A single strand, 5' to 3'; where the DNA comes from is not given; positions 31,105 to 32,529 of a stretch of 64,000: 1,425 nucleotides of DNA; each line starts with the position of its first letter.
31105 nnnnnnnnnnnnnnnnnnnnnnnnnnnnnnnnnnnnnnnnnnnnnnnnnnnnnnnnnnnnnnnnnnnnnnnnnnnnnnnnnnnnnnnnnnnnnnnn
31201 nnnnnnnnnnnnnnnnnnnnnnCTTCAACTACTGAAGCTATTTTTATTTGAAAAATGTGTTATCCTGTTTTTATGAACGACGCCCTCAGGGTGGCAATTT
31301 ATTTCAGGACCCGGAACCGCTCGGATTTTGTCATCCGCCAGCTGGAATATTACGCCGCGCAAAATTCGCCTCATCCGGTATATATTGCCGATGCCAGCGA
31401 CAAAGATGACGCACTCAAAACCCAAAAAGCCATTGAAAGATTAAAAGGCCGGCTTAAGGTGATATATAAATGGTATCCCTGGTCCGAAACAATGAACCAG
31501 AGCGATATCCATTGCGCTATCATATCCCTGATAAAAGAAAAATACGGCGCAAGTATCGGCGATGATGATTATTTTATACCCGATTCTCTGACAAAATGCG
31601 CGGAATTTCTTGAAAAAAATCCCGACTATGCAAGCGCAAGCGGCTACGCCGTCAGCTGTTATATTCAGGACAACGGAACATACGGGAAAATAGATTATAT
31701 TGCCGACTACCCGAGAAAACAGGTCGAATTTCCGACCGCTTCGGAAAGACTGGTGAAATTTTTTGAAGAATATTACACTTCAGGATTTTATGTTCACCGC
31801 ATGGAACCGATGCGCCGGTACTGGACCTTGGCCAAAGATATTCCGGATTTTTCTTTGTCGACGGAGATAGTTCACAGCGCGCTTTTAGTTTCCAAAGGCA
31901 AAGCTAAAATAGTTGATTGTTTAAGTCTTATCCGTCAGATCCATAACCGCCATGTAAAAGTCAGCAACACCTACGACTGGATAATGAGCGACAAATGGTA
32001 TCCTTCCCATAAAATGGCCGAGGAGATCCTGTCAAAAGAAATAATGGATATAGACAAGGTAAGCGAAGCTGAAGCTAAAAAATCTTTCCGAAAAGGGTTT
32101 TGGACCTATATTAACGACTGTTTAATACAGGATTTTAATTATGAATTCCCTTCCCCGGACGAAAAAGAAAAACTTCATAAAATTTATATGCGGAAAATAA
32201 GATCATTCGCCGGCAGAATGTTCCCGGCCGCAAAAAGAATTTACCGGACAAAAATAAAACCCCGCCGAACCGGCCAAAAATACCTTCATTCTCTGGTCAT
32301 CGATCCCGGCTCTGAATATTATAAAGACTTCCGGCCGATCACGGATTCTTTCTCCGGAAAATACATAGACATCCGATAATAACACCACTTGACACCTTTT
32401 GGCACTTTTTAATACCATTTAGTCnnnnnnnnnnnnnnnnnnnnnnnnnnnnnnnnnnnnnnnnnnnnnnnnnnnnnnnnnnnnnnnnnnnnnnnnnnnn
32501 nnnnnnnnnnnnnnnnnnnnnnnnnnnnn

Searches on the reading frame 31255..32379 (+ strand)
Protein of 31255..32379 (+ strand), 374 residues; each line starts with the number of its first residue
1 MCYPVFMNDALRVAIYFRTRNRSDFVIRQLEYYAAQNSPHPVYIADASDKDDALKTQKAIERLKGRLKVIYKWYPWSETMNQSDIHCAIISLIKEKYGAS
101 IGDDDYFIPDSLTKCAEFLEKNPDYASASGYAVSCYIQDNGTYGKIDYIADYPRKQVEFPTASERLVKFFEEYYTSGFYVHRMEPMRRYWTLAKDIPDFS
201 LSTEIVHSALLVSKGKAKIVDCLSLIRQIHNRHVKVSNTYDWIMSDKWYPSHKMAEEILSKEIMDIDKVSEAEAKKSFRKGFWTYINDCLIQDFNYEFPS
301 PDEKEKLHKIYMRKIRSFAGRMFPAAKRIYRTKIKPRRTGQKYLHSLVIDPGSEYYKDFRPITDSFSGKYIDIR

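Call 21: search_protein_families(library=ncbifam, proteins=[window:31255-32379:+], max_evalue=0.00001)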
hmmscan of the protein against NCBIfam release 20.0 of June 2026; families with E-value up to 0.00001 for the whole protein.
window:31255-32379:+ (374 aa): 1 family
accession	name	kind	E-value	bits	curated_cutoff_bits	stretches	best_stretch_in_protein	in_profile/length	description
TIGR04440.1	glyco_TIGR04440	domain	1.9e-36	125.8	70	1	19-228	8-215/215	TIGR00180 family glycosyltransferase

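Call 22: search_protein_families(library=pfam, proteins=[window:31255-32379:+], max_evalue=0.00001)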
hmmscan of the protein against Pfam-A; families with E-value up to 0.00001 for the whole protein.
window:31255-32379:+ (374 aa): 0 families
